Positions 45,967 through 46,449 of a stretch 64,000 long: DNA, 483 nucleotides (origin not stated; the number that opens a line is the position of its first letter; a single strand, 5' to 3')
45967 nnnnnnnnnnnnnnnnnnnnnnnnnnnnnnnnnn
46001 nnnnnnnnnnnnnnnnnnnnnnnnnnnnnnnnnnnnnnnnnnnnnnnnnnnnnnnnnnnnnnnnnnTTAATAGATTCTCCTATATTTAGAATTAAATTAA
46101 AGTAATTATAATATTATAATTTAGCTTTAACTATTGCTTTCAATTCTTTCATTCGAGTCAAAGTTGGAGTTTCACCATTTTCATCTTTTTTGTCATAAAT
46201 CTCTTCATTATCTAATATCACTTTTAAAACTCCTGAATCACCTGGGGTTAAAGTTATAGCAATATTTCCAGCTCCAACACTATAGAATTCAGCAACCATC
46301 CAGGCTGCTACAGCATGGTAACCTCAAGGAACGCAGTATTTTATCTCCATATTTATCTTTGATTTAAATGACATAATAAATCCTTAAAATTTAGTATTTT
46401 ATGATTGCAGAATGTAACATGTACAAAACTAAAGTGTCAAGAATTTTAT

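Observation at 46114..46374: SelW/Rdx-like gene with an in-frame TGA at the CxxU position, truncated to 61 aa by the ORF track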

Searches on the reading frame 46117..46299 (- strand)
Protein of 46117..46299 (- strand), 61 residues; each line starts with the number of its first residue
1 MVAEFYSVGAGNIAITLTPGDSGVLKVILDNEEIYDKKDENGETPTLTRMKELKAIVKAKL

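Call 4: search_protein_families(library=pfam, proteins=[window:46117-46299:-], max_evalue=1)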
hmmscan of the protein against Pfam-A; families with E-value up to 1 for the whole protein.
seq(61 aa): 1 family
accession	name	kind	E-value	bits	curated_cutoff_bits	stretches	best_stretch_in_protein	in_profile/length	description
PF10262.15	Rdx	-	4e-05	24.2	22.6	1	13-58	32-73/74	Rdx family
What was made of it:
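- The truncated ORF alone still scores 24.2 bits on Rdx, just above the 22.6 cut-off (call 4).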
